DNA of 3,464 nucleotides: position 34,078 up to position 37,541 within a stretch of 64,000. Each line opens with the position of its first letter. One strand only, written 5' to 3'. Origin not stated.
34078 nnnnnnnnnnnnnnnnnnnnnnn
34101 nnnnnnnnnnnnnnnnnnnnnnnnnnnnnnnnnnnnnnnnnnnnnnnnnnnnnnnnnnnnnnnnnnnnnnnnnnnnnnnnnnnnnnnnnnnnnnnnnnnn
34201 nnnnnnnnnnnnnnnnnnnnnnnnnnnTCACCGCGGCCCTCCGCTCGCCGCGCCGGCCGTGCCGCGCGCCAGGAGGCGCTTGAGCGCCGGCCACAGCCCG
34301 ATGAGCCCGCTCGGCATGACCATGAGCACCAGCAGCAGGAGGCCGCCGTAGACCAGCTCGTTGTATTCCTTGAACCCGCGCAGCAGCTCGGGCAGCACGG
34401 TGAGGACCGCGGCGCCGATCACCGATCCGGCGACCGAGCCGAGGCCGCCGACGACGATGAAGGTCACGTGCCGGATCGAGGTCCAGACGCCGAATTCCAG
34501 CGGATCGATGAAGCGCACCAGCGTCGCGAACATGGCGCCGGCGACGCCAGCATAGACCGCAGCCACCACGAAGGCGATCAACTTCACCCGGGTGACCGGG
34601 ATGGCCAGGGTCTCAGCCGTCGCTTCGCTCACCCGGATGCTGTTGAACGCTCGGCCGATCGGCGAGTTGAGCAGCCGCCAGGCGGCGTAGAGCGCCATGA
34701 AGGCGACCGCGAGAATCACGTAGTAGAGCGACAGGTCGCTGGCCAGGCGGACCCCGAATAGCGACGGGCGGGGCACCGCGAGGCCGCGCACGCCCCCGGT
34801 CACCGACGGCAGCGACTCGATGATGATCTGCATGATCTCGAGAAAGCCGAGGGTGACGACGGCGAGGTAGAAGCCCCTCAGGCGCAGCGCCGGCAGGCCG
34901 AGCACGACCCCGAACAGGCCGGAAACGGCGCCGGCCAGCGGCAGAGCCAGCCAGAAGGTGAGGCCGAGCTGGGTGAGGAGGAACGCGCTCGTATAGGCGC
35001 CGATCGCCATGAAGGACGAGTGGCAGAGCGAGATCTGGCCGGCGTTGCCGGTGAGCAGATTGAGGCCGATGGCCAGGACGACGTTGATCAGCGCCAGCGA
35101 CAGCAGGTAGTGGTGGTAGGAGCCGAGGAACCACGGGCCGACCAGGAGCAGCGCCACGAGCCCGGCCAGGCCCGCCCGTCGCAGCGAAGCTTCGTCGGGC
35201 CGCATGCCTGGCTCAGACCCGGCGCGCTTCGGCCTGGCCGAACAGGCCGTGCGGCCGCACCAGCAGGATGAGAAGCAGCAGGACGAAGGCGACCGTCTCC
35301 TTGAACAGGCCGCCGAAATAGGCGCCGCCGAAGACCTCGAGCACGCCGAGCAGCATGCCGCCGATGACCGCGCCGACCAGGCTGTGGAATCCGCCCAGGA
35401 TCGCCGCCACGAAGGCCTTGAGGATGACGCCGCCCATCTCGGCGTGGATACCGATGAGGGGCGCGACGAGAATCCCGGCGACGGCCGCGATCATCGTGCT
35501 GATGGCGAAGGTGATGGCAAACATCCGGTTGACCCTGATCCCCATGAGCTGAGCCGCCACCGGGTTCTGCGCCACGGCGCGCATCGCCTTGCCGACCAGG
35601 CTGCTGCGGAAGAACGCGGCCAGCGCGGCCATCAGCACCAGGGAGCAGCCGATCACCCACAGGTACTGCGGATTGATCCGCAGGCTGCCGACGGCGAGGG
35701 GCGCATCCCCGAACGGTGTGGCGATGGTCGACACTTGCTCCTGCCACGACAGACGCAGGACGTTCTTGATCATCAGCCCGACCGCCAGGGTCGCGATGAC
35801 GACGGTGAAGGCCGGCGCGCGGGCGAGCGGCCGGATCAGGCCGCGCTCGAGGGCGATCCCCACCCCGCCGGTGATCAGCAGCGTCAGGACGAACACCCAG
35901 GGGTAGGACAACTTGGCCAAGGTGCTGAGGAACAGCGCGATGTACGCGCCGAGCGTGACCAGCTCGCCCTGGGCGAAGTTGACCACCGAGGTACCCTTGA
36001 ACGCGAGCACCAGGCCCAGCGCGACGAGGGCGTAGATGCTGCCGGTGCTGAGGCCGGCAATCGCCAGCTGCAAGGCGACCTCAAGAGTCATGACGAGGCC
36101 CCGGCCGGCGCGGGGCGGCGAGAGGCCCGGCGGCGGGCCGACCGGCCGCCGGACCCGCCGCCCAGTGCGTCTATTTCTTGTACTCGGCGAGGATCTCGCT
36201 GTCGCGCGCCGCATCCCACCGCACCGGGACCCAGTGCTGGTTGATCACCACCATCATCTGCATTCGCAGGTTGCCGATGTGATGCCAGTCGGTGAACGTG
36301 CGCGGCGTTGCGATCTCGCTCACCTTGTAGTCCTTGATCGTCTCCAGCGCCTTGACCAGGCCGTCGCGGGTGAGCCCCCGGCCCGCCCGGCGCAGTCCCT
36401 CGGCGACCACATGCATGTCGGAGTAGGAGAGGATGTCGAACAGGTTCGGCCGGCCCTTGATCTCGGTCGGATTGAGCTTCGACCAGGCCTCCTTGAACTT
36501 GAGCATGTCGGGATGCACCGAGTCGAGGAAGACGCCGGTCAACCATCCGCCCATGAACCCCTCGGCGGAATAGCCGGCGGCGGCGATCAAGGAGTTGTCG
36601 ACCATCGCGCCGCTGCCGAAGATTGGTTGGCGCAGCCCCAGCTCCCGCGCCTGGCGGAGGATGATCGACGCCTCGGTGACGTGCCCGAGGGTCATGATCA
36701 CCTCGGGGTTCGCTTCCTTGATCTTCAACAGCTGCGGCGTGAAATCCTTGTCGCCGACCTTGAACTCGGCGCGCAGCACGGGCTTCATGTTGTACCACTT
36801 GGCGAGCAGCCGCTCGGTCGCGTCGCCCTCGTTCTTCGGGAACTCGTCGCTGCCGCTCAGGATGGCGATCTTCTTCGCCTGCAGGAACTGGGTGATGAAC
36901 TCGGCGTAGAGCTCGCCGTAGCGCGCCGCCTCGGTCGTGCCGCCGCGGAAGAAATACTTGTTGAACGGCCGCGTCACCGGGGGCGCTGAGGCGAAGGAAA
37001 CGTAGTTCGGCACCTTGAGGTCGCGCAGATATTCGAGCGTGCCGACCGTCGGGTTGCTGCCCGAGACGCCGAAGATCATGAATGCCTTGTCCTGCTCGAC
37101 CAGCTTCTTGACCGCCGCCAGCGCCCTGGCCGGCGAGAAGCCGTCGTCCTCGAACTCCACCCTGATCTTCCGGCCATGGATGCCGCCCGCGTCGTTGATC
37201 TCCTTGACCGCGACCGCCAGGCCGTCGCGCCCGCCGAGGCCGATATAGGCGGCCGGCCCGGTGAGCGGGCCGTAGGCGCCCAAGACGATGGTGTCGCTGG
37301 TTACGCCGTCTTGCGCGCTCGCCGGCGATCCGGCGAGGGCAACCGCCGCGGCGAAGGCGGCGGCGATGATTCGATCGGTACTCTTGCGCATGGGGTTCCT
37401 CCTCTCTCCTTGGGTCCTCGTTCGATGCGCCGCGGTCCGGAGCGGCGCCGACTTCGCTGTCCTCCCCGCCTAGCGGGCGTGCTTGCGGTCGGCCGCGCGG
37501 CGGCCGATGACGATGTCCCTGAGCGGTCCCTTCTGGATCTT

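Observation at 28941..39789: A ~10.5-kb segment bounded by ~185-bp direct repeats of the thioesterase 3' end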

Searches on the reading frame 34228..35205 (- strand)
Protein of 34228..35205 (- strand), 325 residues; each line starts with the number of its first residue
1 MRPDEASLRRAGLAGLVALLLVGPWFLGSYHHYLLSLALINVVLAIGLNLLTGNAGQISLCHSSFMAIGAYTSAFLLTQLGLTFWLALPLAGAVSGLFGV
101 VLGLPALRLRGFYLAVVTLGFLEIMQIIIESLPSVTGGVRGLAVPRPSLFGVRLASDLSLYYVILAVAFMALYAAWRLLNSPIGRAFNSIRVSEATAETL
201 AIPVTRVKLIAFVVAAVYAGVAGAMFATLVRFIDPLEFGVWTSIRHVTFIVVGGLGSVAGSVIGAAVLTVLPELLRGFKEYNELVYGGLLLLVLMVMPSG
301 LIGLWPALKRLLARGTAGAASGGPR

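Call 34: search_protein_families(library=pfam, proteins=[window:34228-35205:-], max_evalue=0.01)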
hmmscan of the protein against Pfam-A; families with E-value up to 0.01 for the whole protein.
window:34228-35205:- (325 aa): 1 family
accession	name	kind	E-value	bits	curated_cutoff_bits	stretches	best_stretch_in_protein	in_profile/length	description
PF02653.21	BPD_transp_2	-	6.6e-43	147.2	26.8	1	33-294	4-269/269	Branched-chain amino acid transport system / permease component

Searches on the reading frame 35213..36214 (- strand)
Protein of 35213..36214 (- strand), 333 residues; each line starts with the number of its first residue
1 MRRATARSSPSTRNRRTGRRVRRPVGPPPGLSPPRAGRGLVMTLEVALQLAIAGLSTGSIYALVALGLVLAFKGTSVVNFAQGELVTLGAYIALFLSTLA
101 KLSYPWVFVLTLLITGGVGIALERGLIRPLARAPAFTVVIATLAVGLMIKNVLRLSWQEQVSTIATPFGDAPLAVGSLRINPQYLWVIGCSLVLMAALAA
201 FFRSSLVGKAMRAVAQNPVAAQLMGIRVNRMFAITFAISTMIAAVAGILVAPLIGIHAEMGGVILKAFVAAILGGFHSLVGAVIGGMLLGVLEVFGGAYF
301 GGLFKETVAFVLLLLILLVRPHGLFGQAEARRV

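Call 34: search_protein_families(library=pfam, proteins=[window:35213-36214:-], max_evalue=0.01)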
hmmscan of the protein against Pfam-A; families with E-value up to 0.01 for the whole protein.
window:35213-36214:- (333 aa): 1 family
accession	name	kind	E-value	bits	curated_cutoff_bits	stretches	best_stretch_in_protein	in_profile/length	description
PF02653.21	BPD_transp_2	-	8.8e-35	120.6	26.8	1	52-317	3-269/269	Branched-chain amino acid transport system / permease component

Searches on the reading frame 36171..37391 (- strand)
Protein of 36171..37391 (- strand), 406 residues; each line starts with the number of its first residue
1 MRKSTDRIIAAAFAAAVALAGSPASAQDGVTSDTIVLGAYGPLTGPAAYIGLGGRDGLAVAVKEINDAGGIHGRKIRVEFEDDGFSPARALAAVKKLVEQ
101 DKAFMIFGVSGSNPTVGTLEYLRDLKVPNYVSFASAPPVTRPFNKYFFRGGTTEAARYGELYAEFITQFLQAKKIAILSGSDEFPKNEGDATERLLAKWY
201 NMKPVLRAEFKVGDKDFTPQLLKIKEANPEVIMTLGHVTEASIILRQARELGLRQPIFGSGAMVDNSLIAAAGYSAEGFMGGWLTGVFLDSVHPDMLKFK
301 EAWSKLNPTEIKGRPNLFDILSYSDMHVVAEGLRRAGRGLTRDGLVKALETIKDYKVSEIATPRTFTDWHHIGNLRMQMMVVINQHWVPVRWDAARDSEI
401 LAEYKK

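Call 34: search_protein_families(library=pfam, proteins=[window:36171-37391:-], max_evalue=0.01)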
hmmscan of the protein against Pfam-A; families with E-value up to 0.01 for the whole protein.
window:36171-37391:- (406 aa): 3 families
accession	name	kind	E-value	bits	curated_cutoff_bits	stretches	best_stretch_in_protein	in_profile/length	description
PF13458.12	Peripla_BP_6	-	4.4e-53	181.6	31.7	1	34-382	1-338/343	Periplasmic binding protein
PF01094.35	ANF_receptor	-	6.3e-12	45.6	25.4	1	59-347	7-298/353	Receptor family ligand binding region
PF13433.12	Peripla_BP_5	-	3.4e-08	33.4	27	1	43-110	9-76/363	Periplasmic binding protein domain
